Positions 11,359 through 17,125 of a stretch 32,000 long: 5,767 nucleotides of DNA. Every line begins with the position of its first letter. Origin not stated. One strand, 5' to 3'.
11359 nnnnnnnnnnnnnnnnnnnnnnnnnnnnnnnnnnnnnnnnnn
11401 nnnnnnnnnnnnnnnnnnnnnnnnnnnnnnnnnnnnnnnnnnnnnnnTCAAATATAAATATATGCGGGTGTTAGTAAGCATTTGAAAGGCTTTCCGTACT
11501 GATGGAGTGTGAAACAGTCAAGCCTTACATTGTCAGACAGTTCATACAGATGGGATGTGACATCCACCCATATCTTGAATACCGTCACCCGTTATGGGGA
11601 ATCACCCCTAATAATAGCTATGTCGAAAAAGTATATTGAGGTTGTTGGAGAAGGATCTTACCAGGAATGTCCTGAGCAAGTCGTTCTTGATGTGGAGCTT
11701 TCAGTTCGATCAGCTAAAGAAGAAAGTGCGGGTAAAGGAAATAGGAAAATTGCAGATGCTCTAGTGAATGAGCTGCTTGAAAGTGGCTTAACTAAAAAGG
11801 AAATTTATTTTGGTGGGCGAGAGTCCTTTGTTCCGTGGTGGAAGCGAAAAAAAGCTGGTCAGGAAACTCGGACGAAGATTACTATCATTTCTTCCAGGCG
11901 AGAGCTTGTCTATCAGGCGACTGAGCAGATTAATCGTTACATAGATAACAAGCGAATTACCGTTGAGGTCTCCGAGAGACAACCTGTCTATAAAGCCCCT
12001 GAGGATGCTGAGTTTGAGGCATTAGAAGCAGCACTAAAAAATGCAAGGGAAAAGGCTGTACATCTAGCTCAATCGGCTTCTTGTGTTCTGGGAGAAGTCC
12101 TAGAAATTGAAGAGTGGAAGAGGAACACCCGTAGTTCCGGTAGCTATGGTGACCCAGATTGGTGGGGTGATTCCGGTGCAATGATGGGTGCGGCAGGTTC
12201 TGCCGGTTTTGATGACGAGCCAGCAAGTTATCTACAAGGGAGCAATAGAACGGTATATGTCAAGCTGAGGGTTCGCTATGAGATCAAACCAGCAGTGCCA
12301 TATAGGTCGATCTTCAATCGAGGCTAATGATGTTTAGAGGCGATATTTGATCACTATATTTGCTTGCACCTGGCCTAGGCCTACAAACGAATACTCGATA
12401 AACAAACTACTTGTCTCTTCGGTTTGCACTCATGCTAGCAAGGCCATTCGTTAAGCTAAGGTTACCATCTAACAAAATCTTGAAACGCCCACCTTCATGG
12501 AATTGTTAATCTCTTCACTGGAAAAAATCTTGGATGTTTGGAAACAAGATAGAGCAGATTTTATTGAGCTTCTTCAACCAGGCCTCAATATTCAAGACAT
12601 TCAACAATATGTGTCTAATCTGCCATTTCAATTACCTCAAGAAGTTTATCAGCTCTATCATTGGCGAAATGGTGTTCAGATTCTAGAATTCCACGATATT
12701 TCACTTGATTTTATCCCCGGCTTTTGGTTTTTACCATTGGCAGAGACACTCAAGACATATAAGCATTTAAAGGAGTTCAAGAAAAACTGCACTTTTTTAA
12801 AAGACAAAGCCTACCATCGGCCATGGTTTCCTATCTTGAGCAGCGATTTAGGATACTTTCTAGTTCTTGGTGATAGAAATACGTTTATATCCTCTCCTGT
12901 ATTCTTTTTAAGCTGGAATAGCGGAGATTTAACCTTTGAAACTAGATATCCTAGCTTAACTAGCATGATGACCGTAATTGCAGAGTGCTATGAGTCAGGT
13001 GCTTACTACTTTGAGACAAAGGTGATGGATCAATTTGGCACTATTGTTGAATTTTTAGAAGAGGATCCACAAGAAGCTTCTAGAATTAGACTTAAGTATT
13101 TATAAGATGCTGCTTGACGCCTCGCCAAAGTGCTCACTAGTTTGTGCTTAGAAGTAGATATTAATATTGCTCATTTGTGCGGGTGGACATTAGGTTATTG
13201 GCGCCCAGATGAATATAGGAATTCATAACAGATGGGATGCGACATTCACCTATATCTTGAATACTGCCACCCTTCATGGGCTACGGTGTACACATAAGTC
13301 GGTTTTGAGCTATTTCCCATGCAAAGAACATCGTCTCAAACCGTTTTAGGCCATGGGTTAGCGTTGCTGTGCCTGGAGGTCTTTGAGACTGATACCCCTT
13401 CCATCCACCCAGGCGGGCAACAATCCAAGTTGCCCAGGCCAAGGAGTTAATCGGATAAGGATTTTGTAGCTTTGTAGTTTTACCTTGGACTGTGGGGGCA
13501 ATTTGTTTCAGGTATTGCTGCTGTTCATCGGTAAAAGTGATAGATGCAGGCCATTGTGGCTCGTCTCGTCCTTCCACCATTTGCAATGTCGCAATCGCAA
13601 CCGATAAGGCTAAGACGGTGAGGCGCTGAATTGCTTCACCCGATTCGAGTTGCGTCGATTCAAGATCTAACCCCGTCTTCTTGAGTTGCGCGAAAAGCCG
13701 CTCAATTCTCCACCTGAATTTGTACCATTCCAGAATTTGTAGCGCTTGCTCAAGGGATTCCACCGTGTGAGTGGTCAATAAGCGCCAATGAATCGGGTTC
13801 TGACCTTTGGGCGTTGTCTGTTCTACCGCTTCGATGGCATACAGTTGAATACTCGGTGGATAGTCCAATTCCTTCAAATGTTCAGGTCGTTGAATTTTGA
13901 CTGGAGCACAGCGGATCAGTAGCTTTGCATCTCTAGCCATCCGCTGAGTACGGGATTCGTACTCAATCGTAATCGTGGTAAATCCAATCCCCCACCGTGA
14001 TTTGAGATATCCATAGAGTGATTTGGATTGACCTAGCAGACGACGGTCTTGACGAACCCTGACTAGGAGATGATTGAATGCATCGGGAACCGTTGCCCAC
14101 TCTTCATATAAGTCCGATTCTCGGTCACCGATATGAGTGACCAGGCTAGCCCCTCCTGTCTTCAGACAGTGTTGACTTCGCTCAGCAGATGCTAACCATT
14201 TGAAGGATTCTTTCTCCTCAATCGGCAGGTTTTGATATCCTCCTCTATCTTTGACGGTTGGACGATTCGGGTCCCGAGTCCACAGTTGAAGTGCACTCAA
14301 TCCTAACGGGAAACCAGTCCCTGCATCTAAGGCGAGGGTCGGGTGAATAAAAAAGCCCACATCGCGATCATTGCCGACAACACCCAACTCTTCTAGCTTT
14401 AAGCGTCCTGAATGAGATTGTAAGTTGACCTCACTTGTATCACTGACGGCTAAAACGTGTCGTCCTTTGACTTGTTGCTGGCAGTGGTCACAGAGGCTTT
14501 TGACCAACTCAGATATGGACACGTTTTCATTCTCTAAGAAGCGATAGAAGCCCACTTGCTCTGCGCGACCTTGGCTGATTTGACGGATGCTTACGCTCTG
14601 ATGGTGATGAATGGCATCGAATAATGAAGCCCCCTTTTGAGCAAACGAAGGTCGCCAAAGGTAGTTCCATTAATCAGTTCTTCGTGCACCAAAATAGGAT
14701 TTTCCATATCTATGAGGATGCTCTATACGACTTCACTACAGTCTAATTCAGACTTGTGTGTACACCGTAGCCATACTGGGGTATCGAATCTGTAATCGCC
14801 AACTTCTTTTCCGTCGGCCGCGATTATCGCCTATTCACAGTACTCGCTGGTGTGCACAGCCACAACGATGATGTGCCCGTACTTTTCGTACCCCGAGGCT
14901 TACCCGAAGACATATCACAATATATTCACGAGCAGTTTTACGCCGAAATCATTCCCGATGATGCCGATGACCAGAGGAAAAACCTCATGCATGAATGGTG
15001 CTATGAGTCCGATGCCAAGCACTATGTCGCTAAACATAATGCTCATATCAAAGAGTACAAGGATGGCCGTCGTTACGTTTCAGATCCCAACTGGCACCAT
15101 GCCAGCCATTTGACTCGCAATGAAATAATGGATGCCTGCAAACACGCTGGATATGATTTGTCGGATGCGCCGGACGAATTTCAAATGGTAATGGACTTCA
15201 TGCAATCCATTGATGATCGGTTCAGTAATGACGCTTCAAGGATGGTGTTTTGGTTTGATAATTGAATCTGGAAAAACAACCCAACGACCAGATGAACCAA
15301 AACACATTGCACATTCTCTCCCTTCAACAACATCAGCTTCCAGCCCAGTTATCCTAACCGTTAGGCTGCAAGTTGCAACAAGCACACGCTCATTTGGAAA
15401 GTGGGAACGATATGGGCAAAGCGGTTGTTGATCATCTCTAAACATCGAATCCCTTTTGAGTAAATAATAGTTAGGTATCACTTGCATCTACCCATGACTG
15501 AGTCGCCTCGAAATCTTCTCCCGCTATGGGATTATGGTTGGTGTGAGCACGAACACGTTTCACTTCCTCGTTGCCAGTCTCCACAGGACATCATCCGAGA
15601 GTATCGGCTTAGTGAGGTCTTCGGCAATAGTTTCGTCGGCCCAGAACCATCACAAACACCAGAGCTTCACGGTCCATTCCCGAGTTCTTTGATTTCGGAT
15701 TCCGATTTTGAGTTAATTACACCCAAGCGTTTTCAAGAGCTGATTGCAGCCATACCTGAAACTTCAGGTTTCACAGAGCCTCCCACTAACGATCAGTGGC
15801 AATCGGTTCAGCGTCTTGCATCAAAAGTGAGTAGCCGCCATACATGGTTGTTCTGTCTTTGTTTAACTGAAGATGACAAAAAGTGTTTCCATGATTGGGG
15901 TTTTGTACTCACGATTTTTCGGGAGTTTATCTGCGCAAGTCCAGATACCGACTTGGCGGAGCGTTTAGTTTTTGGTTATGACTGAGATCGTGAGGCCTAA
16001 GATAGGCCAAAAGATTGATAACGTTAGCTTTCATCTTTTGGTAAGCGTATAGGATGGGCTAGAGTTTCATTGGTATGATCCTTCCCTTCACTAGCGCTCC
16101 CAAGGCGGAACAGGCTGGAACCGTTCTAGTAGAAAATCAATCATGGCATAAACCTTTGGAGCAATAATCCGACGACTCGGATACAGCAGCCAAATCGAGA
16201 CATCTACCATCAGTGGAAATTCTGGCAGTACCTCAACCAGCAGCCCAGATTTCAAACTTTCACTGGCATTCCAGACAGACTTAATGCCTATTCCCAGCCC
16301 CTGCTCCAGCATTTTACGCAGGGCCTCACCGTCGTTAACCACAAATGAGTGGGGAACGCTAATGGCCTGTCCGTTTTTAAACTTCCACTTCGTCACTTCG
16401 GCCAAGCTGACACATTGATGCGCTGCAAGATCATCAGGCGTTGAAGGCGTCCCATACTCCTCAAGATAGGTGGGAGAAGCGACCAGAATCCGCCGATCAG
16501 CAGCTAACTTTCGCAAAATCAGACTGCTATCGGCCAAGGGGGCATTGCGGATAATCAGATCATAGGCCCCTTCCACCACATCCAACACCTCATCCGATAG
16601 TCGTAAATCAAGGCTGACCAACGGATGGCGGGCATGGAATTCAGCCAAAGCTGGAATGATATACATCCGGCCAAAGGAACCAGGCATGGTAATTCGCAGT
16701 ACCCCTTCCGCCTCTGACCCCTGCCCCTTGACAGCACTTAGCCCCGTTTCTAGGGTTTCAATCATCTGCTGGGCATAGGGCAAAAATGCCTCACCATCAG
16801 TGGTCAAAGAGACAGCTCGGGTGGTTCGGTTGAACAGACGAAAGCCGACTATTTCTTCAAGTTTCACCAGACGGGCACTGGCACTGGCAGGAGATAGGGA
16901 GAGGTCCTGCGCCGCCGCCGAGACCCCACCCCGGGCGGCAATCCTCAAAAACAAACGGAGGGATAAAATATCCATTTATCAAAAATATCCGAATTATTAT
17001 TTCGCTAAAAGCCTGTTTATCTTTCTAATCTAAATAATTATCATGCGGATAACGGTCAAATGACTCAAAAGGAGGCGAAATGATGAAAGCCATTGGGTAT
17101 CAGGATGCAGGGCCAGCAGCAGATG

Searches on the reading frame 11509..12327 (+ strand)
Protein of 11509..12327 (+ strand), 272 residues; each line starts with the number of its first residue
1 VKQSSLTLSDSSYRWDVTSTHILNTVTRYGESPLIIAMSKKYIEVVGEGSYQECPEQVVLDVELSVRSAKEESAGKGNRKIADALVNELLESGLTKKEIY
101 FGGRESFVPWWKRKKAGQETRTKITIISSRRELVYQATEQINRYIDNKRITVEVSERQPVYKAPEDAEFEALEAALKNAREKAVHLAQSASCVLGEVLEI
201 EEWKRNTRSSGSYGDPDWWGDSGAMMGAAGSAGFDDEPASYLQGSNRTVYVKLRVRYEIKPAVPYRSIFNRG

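Call 6: search_protein_families(library=pfam, proteins=[window:11509-12327:+], max_evalue=0.01)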
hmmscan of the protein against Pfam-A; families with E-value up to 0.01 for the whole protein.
window:11509-12327:+ (272 aa): 1 family
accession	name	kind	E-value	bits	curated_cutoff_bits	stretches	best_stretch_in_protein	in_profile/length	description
PF04402.19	SIMPL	-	5.8e-16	59.8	25.2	1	43-254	1-202/205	Protein of unknown function (DUF541)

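Call 25: find_homologous_proteins(query=window:11620-12327:+, max_evalue=1e-30)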
Query window:11620-12327:+ (235 aa): 6 proteins with E <= 1e-30 among 897 candidates.
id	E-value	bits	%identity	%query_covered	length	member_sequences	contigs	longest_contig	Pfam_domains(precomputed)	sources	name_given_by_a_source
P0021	2.8e-150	516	100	100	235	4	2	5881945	PF04402.20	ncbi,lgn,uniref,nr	ncbi:SIMPL domain-containing protein [Acaryochloris marina]|uniref:SIMPL domain-containing protein n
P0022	4.3e-128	444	87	100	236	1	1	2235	PF04402.20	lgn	-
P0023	3.3e-127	441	86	100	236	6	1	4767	PF04402.20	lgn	-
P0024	1.5e-126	439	85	100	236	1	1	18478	PF04402.20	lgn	-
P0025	6.4e-122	424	86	100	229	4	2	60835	PF04402.20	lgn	-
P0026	1.1e-91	325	64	94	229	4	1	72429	PF04402.20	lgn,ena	-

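Call 26: find_encoding_contigs(protein=P0024, flank=8000, max_places=3)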
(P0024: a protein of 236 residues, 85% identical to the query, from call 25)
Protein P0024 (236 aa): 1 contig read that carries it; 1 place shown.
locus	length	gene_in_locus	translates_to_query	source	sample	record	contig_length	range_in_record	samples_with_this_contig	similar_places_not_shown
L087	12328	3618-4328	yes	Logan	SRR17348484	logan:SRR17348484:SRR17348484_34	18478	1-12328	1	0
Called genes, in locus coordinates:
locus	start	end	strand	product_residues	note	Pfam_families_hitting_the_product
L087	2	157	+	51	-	?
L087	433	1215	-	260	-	PF00005:ABC_tran, PF02463:SMC_N (weak), PF13304:AAA_21 (weak)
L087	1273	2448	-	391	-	PF12704:MacB_PCD, PF02687:FtsX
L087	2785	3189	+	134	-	-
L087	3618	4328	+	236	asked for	PF04402:SIMPL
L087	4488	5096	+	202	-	PF09346:SMI1_KNR4 (weak)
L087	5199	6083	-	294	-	PF00126:HTH_1, PF03466:LysR_substrate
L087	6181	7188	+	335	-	PF08240:ADH_N, PF00107:ADH_zinc_N, PF13602:ADH_zinc_N_2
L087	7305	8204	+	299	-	PF12973:Cupin_7 (faint), PF14499:DUF4437, PF07883:Cupin_2 (faint)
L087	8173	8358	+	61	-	-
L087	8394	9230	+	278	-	PF00378:ECH_1, PF16113:ECH_2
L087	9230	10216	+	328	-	PF00296:Bac_luciferase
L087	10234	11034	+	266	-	PF00106:adh_short, PF08659:KR, PF13561:adh_short_C2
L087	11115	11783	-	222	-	PF04972:BON (weak)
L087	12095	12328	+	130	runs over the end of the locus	PF10990:DUF2809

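Call 27: find_encoding_contigs(protein=P0025, flank=8000, max_places=3)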
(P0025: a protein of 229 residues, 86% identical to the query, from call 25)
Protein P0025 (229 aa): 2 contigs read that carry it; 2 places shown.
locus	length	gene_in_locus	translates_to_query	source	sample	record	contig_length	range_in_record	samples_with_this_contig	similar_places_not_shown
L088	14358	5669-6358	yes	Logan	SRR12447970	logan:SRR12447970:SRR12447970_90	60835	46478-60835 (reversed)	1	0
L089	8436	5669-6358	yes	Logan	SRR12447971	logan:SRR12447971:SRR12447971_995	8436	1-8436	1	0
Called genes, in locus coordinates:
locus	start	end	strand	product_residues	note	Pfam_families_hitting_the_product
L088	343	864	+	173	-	PF14435:SUKH-4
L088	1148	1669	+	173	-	-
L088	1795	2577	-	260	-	PF02463:SMC_N (faint), PF00005:ABC_tran, PF13304:AAA_21 (weak)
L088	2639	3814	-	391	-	PF12704:MacB_PCD, PF02687:FtsX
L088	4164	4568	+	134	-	-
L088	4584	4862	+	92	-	-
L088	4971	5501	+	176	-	PF05163:DinB, PF12867:DinB_2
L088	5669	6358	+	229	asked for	PF04402:SIMPL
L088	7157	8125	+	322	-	PF01209:Ubie_methyltran, PF05175:MTS (weak), PF13489:Methyltransf_23, PF08241:Methyltransf_11, PF08242:Methyltransf_12, PF13649:Methyltransf_25, PF13847:Methyltransf_31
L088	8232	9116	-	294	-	PF00126:HTH_1, PF03466:LysR_substrate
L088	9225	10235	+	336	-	PF08240:ADH_N, PF00107:ADH_zinc_N, PF13602:ADH_zinc_N_2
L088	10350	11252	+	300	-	PF14499:DUF4437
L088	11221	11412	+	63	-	-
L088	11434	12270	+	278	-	PF00378:ECH_1, PF16113:ECH_2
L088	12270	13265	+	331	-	PF00296:Bac_luciferase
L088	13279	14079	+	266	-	PF00106:adh_short, PF01370:Epimerase (weak), PF08659:KR, PF13561:adh_short_C2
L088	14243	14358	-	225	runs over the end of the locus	PF04972:BON (weak)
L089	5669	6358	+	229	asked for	PF04402:SIMPL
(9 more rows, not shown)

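Call 28: find_encoding_contigs(protein=P0026, flank=8000, max_places=3)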
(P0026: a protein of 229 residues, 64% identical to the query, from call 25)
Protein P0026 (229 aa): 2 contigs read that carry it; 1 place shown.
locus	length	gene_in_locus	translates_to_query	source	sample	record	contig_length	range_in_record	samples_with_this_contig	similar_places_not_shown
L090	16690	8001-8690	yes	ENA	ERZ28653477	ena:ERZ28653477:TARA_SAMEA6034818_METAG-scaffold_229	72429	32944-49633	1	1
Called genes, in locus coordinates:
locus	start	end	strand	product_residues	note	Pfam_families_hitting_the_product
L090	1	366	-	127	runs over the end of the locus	PF04828:GFA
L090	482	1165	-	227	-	PF00440:TetR_N, PF17918:TetR_C_15, PF17928:TetR_C_22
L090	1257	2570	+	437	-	PF00067:p450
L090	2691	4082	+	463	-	PF01554:MatE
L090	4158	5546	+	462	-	PF00999:Na_H_Exchanger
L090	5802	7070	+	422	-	PF01738:DLH, PF12680:SnoaL_2 (weak)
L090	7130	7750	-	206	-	-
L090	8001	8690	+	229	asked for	PF04402:SIMPL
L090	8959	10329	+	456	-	PF01554:MatE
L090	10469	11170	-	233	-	PF00106:adh_short, PF08659:KR, PF01370:Epimerase (weak), PF13561:adh_short_C2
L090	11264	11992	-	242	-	PF00106:adh_short, PF08659:KR (weak), PF23441:SDR, PF13561:adh_short_C2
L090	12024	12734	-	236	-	PF00106:adh_short, PF08659:KR, PF23441:SDR, PF13561:adh_short_C2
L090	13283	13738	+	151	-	PF00583:Acetyltransf_1, PF13673:Acetyltransf_10 (weak), PF13508:Acetyltransf_7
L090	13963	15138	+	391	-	PF07690:MFS_1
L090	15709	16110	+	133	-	-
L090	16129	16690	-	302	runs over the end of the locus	PF00126:HTH_1, PF03466:LysR_substrate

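Call 34: search_protein_families(library=ncbifam, proteins=[window:11620-12327:+], max_evalue=0.01)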
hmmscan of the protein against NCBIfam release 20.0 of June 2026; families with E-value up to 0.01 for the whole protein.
window:11620-12327:+ (235 aa): 1 family
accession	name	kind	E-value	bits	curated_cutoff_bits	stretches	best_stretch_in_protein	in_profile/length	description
NF008299.0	PRK11087.1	equivalog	0.00041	19.8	249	1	5-169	31-195/238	oxidative stress defense protein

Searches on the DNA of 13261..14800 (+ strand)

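Call 63: search_dna_similar(query=window:13261-14800:+, collection=plasmids, mode=near, max_rows=10)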
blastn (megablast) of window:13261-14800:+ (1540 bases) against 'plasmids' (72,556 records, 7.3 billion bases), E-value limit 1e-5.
Records with a match: 3; places in all: 6; records where one place covers at least 80% of the query: 3.
Best place of each record, by identity: >=99% 2; 95-99% 1.
By first word of the organism name: Acaryochloris 3.
By predicted mobility (MOB-suite, as given by PLSDB): non-mobilizable 3.
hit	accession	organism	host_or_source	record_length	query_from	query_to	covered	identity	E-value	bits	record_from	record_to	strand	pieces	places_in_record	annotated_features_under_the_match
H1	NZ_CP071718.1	Acaryochloris sp. 'Moss Beach'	culture,intertidal zone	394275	12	1511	97%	99.7%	0e+0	2745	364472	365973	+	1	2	ATP-binding protein | hypothetical protein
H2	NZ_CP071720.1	Acaryochloris sp. 'Moss Beach'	culture,intertidal zone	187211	21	1510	97%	99.7%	0e+0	2724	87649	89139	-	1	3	none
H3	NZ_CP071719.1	Acaryochloris sp. 'Moss Beach'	culture,intertidal zone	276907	21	1512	97%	97.2%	0e+0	2529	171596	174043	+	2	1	IS630 family transposase | CpXC domain-containing protein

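Call 64: get_annotated_region(hit=H1, flank=300)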
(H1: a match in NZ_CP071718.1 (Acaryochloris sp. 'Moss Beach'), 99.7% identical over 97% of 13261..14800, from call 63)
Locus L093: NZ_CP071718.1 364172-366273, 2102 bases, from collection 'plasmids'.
description: Acaryochloris sp. 'Moss Beach' plasmid pMB01, complete sequence
organism: Acaryochloris sp. 'Moss Beach' (NCBI taxid 2740837)
taxonomy: Bacteria; Cyanobacteriota; Cyanophyceae; Acaryochloridales; Acaryochloridaceae; Acaryochloris; Acaryochloris sp. 'Moss Beach'
host: -; source: culture,intertidal zone; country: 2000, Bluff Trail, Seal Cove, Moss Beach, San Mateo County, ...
typing (MOB-suite, as given by PLSDB): non-mobilizable
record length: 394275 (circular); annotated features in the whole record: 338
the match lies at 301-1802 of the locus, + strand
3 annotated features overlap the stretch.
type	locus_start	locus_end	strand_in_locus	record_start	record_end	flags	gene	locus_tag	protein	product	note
CDS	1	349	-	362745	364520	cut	-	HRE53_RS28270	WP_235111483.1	ATP-binding protein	-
CDS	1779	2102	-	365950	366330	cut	-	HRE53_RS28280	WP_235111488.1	hypothetical protein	-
CDS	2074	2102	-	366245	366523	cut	-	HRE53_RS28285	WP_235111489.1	hypothetical protein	-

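Call 65: get_annotated_region(hit=H2, flank=300)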
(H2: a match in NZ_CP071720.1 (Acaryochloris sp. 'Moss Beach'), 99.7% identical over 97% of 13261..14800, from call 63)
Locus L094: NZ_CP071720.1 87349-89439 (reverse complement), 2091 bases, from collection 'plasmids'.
description: Acaryochloris sp. 'Moss Beach' plasmid pMB03, complete sequence
organism: Acaryochloris sp. 'Moss Beach' (NCBI taxid 2740837)
taxonomy: Bacteria; Cyanobacteriota; Cyanophyceae; Acaryochloridales; Acaryochloridaceae; Acaryochloris; Acaryochloris sp. 'Moss Beach'
host: -; source: culture,intertidal zone; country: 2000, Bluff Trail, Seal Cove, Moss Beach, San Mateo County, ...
typing (MOB-suite, as given by PLSDB): non-mobilizable
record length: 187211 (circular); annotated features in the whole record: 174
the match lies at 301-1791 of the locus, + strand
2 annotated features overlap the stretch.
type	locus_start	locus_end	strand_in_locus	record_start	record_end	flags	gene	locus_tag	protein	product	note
CDS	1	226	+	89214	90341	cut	-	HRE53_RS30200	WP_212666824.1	hypothetical protein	-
CDS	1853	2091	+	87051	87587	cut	-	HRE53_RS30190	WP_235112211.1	MT-A70 family methyltransferase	-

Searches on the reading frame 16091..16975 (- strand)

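Call 6: search_protein_families(library=pfam, proteins=[window:16091-16975:-], max_evalue=0.01)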
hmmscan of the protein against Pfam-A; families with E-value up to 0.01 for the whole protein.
window:16091-16975:- (294 aa): 3 families
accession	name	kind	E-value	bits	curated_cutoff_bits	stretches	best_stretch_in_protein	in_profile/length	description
PF03466.25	LysR_substrate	-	4.3e-40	137.8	28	1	88-286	3-208/209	LysR substrate binding domain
PF00126.33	HTH_1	-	2.6e-16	59.7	26.6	1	5-62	3-60/60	Bacterial regulatory helix-turn-helix protein, lysR family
PF13556.12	HTH_30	-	0.0015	18.7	27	1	13-53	10-50/59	PucR C-terminal helix-turn-helix domain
